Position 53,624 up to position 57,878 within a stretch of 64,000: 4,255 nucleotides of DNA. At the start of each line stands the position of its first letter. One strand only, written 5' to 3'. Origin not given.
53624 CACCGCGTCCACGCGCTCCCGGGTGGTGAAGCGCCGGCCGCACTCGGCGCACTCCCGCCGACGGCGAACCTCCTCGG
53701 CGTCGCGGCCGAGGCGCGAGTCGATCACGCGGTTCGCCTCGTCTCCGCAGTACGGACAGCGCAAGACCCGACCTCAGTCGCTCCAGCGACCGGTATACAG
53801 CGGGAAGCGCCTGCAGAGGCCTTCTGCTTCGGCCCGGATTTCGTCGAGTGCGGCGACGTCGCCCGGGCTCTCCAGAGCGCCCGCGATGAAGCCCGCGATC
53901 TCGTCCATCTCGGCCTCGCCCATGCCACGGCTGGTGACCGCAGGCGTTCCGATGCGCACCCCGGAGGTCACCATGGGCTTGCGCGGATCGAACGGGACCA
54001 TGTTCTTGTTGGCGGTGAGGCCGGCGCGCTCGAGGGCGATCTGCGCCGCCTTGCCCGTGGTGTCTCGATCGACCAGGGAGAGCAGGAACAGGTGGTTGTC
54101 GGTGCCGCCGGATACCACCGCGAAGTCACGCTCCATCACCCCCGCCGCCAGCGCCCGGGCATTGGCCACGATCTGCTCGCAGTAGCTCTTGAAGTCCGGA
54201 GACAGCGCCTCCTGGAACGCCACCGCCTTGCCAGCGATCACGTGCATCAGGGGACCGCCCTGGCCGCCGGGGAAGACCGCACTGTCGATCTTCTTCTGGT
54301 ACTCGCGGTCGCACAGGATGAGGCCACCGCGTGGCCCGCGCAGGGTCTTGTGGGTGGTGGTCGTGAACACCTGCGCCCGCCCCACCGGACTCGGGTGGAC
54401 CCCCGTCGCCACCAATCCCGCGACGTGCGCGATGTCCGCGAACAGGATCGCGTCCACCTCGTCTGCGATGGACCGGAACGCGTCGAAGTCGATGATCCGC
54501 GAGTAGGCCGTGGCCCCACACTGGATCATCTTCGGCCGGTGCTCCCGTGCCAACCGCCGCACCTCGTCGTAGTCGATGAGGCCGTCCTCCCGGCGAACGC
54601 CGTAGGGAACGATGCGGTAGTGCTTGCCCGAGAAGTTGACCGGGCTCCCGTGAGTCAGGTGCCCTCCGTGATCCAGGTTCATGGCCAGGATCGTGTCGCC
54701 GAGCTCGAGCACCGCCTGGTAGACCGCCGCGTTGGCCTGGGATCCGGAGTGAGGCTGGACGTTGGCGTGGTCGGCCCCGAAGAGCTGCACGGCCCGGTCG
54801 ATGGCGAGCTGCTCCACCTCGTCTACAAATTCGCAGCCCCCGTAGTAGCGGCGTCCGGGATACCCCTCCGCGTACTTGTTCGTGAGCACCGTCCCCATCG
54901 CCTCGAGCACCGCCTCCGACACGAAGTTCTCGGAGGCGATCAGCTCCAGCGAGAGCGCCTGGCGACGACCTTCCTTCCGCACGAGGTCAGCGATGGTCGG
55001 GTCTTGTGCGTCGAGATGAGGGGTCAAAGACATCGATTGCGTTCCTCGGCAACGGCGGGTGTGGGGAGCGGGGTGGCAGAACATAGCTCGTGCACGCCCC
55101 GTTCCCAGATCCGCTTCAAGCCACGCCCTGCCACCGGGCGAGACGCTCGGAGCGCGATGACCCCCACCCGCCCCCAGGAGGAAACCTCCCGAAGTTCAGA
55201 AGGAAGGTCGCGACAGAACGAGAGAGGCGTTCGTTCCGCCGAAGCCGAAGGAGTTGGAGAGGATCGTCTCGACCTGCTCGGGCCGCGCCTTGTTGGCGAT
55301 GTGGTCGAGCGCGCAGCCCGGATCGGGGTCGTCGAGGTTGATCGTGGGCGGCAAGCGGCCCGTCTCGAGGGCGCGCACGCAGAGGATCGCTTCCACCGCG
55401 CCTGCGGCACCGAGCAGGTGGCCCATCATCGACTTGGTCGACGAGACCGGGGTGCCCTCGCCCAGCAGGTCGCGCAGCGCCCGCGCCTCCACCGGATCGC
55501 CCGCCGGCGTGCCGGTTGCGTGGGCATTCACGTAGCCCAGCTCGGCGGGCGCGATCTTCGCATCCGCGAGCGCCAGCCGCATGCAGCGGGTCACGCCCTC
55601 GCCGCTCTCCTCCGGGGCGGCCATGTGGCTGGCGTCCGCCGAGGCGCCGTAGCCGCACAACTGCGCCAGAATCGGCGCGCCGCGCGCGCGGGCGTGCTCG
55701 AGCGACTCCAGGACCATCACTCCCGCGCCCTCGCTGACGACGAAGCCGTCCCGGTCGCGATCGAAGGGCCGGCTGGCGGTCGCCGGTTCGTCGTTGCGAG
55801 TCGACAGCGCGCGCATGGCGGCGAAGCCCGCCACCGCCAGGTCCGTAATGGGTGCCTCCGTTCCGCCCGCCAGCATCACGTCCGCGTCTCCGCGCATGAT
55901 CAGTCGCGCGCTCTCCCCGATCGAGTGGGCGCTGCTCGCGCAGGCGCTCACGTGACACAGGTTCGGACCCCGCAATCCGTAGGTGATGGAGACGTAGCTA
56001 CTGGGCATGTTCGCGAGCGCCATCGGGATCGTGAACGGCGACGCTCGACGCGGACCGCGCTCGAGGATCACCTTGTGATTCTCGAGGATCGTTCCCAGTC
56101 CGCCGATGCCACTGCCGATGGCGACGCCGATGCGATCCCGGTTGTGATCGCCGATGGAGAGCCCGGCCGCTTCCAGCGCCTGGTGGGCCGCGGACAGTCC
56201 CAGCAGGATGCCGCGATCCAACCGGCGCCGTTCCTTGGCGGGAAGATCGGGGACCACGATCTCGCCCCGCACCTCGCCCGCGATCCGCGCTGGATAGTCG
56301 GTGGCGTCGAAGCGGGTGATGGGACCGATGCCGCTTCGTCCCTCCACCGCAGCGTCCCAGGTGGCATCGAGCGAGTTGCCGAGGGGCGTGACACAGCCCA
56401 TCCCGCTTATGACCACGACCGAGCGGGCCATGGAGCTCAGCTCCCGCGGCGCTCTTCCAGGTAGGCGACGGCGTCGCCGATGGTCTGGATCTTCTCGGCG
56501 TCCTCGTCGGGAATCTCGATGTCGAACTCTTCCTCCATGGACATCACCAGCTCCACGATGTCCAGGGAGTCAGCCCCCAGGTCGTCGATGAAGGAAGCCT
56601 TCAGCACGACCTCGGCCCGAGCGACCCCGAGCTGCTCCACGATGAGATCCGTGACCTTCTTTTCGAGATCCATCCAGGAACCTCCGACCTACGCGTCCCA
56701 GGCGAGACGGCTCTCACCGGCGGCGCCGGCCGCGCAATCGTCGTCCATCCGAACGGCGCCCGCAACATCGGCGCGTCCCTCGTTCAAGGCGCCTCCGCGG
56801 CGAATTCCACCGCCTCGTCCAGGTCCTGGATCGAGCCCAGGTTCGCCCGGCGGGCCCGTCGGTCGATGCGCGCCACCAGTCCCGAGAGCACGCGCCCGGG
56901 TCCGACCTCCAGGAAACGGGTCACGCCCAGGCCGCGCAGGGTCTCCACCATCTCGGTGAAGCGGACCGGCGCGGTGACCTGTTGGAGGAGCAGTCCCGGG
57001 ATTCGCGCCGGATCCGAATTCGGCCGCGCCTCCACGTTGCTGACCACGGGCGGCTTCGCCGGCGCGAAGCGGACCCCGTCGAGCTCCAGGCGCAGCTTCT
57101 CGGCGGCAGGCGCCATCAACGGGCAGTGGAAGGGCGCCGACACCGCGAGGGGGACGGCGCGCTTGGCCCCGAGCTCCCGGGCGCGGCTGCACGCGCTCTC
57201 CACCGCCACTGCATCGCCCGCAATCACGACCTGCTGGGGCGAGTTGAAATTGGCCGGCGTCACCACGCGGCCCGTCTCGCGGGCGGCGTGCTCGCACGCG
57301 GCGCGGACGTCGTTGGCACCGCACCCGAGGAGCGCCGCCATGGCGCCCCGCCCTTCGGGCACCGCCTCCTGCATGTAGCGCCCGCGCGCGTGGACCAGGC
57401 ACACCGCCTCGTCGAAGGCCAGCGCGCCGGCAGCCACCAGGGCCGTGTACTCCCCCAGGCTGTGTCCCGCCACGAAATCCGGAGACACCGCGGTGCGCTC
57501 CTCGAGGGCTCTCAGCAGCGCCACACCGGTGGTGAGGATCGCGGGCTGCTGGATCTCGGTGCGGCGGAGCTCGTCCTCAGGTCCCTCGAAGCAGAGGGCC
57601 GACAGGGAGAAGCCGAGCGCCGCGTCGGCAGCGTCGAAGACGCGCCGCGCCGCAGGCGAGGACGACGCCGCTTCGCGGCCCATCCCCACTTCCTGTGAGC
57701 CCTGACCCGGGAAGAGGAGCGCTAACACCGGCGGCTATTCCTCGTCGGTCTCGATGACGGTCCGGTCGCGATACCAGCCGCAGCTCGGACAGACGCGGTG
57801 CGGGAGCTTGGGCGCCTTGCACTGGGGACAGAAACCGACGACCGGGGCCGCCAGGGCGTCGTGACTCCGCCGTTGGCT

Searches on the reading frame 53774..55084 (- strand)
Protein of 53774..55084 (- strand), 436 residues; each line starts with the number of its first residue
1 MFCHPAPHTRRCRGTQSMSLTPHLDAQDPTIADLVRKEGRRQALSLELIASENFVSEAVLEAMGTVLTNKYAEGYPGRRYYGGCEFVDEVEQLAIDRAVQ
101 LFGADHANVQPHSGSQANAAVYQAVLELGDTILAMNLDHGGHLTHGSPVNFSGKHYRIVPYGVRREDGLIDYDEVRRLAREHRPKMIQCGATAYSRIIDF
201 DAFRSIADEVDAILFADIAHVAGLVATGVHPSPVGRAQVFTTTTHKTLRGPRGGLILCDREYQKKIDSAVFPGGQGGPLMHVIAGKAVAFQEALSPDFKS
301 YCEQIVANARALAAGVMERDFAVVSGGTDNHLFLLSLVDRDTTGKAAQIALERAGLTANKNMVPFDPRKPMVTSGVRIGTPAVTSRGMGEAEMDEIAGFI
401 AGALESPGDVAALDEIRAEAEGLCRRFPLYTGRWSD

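Call 40: search_protein_families(library=pfam, proteins=[window:53774-55084:-], max_evalue=0.001)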
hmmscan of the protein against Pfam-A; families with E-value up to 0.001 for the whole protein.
window:53774-55084:- (436 aa): 2 families
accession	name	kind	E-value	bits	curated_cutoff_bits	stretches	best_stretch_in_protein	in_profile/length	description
PF00464.25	SHMT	-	1.1e-165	551.6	27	1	24-400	1-399/399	Serine hydroxymethyltransferase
PF01212.27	Beta_elim_lyase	-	0.00042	20.2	27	1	96-326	39-240/288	Beta-eliminating lyase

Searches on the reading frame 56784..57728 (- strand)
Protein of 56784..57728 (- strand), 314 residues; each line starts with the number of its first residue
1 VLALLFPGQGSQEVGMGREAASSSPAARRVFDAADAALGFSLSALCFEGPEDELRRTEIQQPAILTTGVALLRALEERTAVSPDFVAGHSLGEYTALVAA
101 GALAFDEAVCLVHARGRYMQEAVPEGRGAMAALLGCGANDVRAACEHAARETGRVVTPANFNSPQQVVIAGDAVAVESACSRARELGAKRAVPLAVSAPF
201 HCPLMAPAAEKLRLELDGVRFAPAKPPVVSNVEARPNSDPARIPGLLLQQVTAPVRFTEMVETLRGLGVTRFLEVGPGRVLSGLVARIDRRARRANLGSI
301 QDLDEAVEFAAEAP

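Call 40: search_protein_families(library=pfam, proteins=[window:56784-57728:-], max_evalue=0.001)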
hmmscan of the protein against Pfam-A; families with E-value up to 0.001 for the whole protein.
window:56784-57728:- (314 aa): 1 family
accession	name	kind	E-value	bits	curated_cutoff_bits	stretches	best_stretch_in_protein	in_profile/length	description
PF00698.26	Acyl_transf_1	-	2.5e-40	139.3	32.7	1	5-281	3-271/319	Acyl transferase domain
